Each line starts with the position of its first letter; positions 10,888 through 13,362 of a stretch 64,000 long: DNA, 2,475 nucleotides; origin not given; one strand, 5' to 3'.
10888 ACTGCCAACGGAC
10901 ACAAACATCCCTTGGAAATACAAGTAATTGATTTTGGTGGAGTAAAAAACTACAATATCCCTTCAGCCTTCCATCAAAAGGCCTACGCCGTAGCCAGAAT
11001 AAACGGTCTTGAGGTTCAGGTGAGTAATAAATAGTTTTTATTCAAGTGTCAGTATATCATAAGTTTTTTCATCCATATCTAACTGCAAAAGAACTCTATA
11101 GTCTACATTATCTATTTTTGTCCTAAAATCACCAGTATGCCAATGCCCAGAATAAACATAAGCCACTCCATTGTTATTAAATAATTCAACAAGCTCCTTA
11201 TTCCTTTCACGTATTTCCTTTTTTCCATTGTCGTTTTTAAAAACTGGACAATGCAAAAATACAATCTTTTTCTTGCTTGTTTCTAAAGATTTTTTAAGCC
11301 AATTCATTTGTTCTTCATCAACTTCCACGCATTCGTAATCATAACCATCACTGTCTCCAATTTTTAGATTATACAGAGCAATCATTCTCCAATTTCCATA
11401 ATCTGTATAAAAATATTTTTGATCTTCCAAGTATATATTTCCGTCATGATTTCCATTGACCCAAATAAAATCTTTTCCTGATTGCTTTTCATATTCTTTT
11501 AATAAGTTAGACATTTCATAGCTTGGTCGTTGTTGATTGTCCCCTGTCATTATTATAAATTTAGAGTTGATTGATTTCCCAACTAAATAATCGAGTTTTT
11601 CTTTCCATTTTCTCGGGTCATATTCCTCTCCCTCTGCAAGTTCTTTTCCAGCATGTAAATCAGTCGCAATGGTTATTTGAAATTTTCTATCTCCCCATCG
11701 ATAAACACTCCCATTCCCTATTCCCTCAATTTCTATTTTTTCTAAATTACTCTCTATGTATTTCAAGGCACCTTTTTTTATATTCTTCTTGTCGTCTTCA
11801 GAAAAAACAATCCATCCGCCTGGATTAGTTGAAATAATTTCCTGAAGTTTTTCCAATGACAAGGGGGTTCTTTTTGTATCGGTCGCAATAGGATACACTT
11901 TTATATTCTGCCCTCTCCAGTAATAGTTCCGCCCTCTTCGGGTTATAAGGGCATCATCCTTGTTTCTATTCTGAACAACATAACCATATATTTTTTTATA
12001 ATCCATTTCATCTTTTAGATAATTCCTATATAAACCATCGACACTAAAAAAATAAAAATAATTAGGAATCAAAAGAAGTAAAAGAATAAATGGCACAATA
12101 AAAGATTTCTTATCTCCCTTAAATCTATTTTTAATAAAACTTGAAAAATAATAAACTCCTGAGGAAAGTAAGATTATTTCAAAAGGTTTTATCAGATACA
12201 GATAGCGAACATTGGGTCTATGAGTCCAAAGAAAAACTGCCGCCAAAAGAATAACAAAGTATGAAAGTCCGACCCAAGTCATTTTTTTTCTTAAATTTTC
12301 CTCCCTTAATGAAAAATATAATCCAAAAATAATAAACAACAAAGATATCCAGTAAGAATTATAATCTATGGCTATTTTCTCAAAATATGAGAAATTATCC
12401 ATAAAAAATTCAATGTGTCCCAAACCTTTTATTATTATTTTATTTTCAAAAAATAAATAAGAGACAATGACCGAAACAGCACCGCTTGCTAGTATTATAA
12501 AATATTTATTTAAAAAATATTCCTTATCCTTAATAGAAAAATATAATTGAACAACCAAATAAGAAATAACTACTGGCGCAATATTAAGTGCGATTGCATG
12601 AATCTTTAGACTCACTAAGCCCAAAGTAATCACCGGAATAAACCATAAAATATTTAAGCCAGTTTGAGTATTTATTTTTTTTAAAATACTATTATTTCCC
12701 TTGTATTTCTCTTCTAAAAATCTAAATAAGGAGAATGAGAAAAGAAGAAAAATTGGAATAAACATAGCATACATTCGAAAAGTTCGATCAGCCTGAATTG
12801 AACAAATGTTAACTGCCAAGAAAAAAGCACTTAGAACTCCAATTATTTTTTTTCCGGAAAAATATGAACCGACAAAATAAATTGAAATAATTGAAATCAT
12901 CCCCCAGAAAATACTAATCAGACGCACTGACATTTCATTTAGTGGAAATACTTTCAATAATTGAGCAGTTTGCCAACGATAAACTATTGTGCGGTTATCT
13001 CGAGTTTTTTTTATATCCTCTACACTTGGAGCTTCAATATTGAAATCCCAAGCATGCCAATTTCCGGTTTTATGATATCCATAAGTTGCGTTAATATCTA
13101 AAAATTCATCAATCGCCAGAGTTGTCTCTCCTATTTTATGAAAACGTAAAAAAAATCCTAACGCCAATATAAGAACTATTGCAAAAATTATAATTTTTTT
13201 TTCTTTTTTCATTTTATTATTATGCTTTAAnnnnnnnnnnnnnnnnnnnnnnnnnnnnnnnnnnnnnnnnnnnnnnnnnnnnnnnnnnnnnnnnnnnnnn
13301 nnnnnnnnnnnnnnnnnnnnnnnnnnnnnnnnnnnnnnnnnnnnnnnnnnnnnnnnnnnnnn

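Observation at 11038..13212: GT-C-like membrane domain fused to a C-terminal metallophosphoesterase domain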

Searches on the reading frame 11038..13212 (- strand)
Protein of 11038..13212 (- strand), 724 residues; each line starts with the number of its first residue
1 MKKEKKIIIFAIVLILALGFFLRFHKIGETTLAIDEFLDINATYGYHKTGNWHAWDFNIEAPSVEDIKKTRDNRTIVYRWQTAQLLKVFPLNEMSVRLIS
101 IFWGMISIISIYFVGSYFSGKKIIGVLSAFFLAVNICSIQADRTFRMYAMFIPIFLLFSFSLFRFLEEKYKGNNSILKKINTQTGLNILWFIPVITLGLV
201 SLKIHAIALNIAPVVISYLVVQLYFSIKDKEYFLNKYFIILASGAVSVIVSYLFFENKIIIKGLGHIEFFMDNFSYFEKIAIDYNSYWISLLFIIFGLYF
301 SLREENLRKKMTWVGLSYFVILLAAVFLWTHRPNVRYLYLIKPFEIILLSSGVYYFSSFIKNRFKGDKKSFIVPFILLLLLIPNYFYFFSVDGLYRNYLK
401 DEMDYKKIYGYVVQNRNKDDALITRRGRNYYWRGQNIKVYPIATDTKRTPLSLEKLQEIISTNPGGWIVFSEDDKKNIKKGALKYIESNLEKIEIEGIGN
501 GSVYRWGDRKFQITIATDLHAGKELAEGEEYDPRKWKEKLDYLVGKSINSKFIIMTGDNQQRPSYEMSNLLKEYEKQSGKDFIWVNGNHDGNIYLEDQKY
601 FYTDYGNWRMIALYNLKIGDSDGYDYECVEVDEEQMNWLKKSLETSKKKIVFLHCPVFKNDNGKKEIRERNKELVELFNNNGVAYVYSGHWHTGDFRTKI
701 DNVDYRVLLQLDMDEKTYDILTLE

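Call 5: search_protein_families(library=pfam, proteins=[window:11038-13212:-], max_evalue=0.01)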
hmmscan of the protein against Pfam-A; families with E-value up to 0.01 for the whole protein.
window:11038-13212:- (724 aa): 3 families
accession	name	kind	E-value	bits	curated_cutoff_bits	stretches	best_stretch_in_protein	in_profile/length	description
PF00149.33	Metallophos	-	6e-13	50.1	21.5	1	512-693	2-190/191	Calcineurin-like phosphoesterase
PF12850.12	Metallophos_2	-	0.001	19.5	27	1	513-697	3-122/154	Calcineurin-like phosphoesterase superfamily domain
PF13231.12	PMT_2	-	0.0019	18.8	26.1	1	74-169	2-96/160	Dolichyl-phosphate-mannose-protein mannosyltransferase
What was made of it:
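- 11038..13212 (-): Fusion gene, 724 aa: GT-C membrane domain, alpha/beta domain and metallophosphoesterase. It is a chimera of paralog C (GT-C part) and paralog D (MPE part). Pfam: call 5.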

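Call 7: find_homologous_proteins(query=window:11038-13212:-, max_evalue=0.00001)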
Query window:11038-13212:- (724 aa): 65 proteins with E <= 0.00001 among 8000 candidates.
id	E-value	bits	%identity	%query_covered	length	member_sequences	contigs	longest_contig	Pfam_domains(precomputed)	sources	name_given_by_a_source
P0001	0.0e+0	1640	100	100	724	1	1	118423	PF00149.34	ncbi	ncbi:MAG: metallophosphoesterase [Candidatus Moraniibacteriota bacterium]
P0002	0.0e+0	1398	83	100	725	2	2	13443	PF00149.34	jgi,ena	-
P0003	5.3e-292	989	87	70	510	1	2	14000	-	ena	-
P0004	1.0e-274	932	80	70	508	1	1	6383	-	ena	-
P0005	3.8e-246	837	55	99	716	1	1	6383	PF00149.34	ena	-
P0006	8.3e-219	747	50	98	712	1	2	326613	PF00149.34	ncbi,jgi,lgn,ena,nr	ncbi:MAG TPA: metallophosphoesterase [Candidatus Moranbacteria bacterium]|nr:metallophosphoesterase 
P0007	6.6e-203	694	61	70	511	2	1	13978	-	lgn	-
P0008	1.5e-202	693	61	70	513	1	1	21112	-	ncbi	-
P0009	1.6e-197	676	60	70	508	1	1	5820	PF13231.13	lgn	-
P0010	4.2e-123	430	42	68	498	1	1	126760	-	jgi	jgi:hypothetical protein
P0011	1.9e-122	428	41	70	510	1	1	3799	-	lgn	-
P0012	1.5e-120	422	43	68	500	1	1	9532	PF13231.13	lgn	-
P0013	7.4e-120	420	40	69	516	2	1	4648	-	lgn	-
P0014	2.6e-117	411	41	67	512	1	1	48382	-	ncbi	-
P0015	1.8e-116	409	41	67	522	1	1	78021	-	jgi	jgi:hypothetical protein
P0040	2.1e-104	369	39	70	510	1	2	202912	-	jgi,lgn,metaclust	metaclust:\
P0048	3.6e-97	345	40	68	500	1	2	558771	-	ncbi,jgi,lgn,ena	ncbi:MAG: hypothetical protein WC608_01375 [Parcubacteria group bacterium]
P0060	1.8e-85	306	33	67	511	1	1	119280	-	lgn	-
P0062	3.4e-84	302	33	69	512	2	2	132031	-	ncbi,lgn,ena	-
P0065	8.7e-24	102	25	68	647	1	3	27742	PF13231.13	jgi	-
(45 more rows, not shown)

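Call 8: search_protein_families(library=ncbifam, proteins=[window:11038-13212:-], max_evalue=0.01)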
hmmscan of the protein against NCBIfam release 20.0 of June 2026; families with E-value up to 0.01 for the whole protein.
window:11038-13212:- (724 aa): 2 families
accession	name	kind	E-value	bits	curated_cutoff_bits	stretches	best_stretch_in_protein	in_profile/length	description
NF050112.1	PhdiestSpdARhizob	equivalog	1e-05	25.3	400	1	513-692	2-198/264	2', 3'cyclic nucleotide phosphodiesterase SpdA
NF008359.0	PRK11148.1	equivalog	0.002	17.7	225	1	536-692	42-205/275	3',5'-cyclic-AMP phosphodiesterase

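Call 10: find_encoding_contigs(protein=P0006, flank=10000, max_places=2)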
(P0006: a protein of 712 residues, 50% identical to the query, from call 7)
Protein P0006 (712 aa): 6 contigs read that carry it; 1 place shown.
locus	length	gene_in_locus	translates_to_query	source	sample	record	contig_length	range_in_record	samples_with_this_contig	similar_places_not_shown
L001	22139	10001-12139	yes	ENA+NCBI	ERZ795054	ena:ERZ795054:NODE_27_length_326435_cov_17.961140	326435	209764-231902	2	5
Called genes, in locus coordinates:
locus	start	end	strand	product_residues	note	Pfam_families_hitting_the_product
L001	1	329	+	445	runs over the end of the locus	PF01210:NAD_Gly3P_dh_N (weak), PF02558:ApbA (faint), PF03721:UDPG_MGDP_dh_N, PF03807:F420_oxidored (faint), PF00984:UDPG_MGDP_dh, PF03720:UDPG_MGDP_dh_C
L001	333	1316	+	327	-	PF00149:Metallophos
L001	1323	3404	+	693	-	PF13439:Glyco_transf_4, PF20706:GT4-conflict, PF00534:Glycos_transf_1, PF13524:Glyco_trans_1_2 (weak), PF13692:Glyco_trans_1_4, PF03706:LPG_synthase_TM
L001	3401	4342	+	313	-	PF00535:Glycos_transf_2, PF10111:Glyco_tranf_2_2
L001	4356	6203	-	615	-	PF02366:PMT, PF13231:PMT_2 (weak)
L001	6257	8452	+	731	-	PF00149:Metallophos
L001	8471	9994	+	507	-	-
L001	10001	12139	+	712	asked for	PF00149:Metallophos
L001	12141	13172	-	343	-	PF00149:Metallophos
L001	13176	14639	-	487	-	PF01943:Polysacc_synt, PF13440:Polysacc_synt_3, PF03023:MurJ, PF01554:MatE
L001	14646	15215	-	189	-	PF02223:Thymidylate_kin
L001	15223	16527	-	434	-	PF01139:RtcB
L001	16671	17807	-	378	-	PF00534:Glycos_transf_1, PF13692:Glyco_trans_1_4, PF13524:Glyco_trans_1_2 (weak)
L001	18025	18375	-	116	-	-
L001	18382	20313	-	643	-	PF07760:DUF1616, PF20176:DUF6541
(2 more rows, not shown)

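Call 11: find_encoding_contigs(protein=P0005, flank=10000, max_places=2)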
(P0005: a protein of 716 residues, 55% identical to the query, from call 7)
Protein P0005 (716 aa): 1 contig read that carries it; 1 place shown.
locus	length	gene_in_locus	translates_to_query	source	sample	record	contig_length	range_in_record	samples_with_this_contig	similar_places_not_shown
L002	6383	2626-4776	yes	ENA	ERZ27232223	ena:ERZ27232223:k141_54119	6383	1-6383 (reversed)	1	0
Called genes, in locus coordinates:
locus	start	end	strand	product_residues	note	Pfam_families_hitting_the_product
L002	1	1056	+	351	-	?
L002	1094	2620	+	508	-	-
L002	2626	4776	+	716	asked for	PF00149:Metallophos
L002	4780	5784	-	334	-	PF00149:Metallophos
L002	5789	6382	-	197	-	?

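Call 12: find_encoding_contigs(protein=P0002, flank=10000, max_places=3)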
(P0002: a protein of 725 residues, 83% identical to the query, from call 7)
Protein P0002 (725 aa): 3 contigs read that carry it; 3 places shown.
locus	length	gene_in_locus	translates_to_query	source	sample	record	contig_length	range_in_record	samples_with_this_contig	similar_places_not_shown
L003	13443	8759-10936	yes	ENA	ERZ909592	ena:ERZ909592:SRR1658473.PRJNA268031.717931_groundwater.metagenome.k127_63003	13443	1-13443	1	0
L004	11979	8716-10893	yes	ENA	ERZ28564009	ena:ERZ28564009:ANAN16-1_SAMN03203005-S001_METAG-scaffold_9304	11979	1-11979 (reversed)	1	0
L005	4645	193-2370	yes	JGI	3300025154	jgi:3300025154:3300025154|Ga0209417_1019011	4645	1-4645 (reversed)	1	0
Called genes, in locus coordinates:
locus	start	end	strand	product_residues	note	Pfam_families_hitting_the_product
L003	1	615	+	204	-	?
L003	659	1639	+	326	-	PF00149:Metallophos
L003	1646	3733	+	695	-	PF13439:Glyco_transf_4, PF20706:GT4-conflict, PF00534:Glycos_transf_1, PF13524:Glyco_trans_1_2 (weak), PF13692:Glyco_trans_1_4, PF03706:LPG_synthase_TM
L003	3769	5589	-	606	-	PF02366:PMT, PF13231:PMT_2 (weak)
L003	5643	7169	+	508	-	-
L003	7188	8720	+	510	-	-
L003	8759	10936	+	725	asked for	PF00149:Metallophos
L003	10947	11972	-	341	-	PF00149:Metallophos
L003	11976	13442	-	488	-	?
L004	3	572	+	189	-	?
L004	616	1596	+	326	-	PF00149:Metallophos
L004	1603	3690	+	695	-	PF13439:Glyco_transf_4, PF20706:GT4-conflict, PF00534:Glycos_transf_1, PF13524:Glyco_trans_1_2 (weak), PF13692:Glyco_trans_1_4, PF03706:LPG_synthase_TM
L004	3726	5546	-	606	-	PF02366:PMT, PF13231:PMT_2 (weak)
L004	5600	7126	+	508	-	-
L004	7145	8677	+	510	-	-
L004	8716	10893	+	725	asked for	PF00149:Metallophos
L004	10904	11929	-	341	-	PF00149:Metallophos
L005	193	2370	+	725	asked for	PF00149:Metallophos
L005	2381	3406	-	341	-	PF00149:Metallophos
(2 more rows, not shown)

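Call 20: search_solved_structures(query=A2, max_evalue=1, show_alignments=2)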
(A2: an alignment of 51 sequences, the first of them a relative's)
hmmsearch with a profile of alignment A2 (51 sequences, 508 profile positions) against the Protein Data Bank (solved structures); distinct sequences matched with E-value up to 1: 0.
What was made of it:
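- Closest known: ArnT / PMT / PMT_2-type GT-C glycosyltransferases. Different: No PDB sequence match, even with a profile (call 20).
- Tried and rejected: Profile of the GT-C family against PDB sequences (call 20).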

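Call 39: predict_structure(alignment_id=A3)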
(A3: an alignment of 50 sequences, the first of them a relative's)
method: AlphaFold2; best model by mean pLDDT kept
length: 724 residues; sequences in the alignment: 50
mean_pLDDT: 79.5   pTM: 0.72
mean pLDDT of the five models: 79.5, 79.0, 78.6, 78.5, 78.0
residues with pLDDT >= 90: 318; 70-90: 194; 50-70: 141; < 50: 71
segments of 3 or more residues with pLDDT < 50: 521-530, 559-563, 586-596, 659-664, 691-724
pLDDT, mean of each block of 10 residues (from residue 1): 87 97 90 86 92 91 69 77 94 94 97 98 97 94 90 96 96 93 93 95 88 96 89 85 89 68 61 85 92 96 94 97 89 81 97 96 88 92 90 70 86 89 91 93 69 93 93 89 92 83 80 53 44 64 61 54 57 68 51 47 66 65 57 82 78 57 54 74 61 41 39 40 34
secondary structure, 60 per line:
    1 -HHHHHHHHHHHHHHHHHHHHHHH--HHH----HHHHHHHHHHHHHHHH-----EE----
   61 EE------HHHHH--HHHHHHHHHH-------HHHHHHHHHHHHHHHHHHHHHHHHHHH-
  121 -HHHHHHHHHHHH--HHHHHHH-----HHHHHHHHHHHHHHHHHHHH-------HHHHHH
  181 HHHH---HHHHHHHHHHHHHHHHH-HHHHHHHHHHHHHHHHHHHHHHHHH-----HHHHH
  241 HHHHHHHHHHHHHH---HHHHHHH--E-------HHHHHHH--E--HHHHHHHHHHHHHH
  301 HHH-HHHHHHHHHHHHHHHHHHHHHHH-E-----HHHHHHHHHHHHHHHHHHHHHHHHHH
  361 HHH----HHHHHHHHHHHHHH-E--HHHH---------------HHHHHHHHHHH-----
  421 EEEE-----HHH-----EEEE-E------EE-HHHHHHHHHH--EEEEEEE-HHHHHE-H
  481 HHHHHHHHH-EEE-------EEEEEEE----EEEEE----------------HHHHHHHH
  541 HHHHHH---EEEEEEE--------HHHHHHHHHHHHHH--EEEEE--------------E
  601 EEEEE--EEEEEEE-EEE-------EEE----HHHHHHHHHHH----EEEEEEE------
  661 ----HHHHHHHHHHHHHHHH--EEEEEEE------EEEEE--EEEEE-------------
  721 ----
elements in order (helices of 4 or more, strands of 3 or more residues): H2-24 H34-49 H69-73 H76-85 H93-119 H122-133 H136-142 H148-167 H175-184 H188-204 H206-230 H236-254 H258-264 H275-281 H287-303 H305-327 H335-363 H368-381 H386-389 H405-415 E421-424 E438-441 H453-462 E465-471 H473-477 H480-489 E491-493 E501-507 E512-516 H533-546 E550-556 H565-578 E581-585 E600-605 E608-614 E616-618 E626-628 H633-643 E648-654 H665-680 E683-689 E696-700 E703-707
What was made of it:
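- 12028..13212 (-): aa 1-395: GT-C transmembrane module with 11 predicted TM helices. D35-E36 in the first outer loop and the R143/R146-M-Y block are invariant. DSSP of the AF2 model (call 39).
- On GT-C glycosyltransferase superfamily: AF2 pLDDT is mostly above 85 for aa 1-510 (call 39).
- The inter-domain geometry could not be assessed, because pLDDT of the MPE part in the full-length model is 40-80 (call 39).
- Tried and rejected: Full-length AF2 model (call 39).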

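Call 41: fold_search(model_id=the predicted structure, library=pdb)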
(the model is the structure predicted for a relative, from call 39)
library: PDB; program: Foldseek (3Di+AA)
matches with E <= 10: 736; with E <= 0.001: 23
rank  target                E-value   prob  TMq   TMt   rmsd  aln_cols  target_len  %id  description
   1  8b6l_I                1.1e-08  1.00  0.42  0.44  10.8       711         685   11  Subtomogram average of the human Sec61-TRAP-OSTA-translocon (released 2022-12-07)
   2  9n9j_I                3.2e-08  1.00  0.39  0.41  10.9       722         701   11  Structure of a GRP94 folding intermediate engaged with a CCDC134- and FKBP11-bound secretory translocon (released 2025-11-19)
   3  5f15                  5.4e-08  1.00  0.42  0.54   9.5       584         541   11  Crystal Structure of ArnT from Cupriavidus metallidurans bound to Undecaprenyl phosphate (released 2016-02-17)
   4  8pn9_A                6.3e-08  1.00  0.43  0.47   9.0       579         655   12  Structure of human oligosaccharyltransferase OST-A complex bound to NGI-1 (released 2024-05-08)
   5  8age_A                1.5e-07  1.00  0.42  0.46  14.2       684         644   11  Structure of yeast oligosaccharylransferase complex with acceptor peptide bound (released 2022-12-07)
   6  5gmy_A                2.9e-07  1.00  0.40  0.35   9.6       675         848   10  Crystal structure of the Archaeoglobus fulgidus oligosaccharyltransferase (O29867_ARCFU) tethered with an acceptor pep (released 2017-02-01)
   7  5ezm                  4.3e-07  1.00  0.40  0.53  11.4       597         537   11  Crystal Structure of ArnT from Cupriavidus metallidurans in the apo state (released 2016-02-17)
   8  6ftg_5                5.2e-07  1.00  0.43  0.47   9.7       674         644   12  Subtomogram average of OST-containing ribosome-translocon complexes from canine rough microsomal membranes (released 2018-03-21)
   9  8agc_A                5.7e-07  1.00  0.40  0.41  15.3       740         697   12  Structure of yeast oligosaccharylransferase complex with lipid-linked oligosaccharide and non-acceptor peptide bound (released 2022-12-07)
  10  6ezn_F                7.2e-07  1.00  0.42  0.46  16.2       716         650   10  Cryo-EM structure of the yeast oligosaccharyltransferase (OST) complex (released 2018-01-17)
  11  8agb_A                1.0e-06  1.00  0.42  0.46  15.1       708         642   10  Structure of yeast oligosaccharylransferase complex with lipid-linked oligosaccharide bound (released 2022-12-07)
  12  6gxc_A                1.3e-06  1.00  0.37  0.38   8.9       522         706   13  Bacterial oligosaccharyltransferase PglB in complex with an inhibitory peptide and a reactive lipid-linked oligosaccha (released 2018-11-14)
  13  7e9s_A                1.4e-06  1.00  0.42  0.36   9.2       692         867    9  Archaeal oligosaccharyltransferase AglB from Archaeoglobus fulgidus in complex with an inhibitory peptide and a dolich (released 2021-09-08)
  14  3wak                  1.8e-06  1.00  0.41  0.35   8.0       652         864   10  Crystal structure of the Archaeoglobus fulgidus oligosaccharyltransferase (O29867_ARCFU) in the apo form (released 2013-10-30)
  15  3rce_A                2.5e-06  1.00  0.37  0.39   9.0       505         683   13  Bacterial oligosaccharyltransferase PglB (released 2011-06-15)
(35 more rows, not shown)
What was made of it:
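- On GT-C glycosyltransferase superfamily: Foldseek E is 1e-8 to 5e-8 to STT3 and ArnT (call 41).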
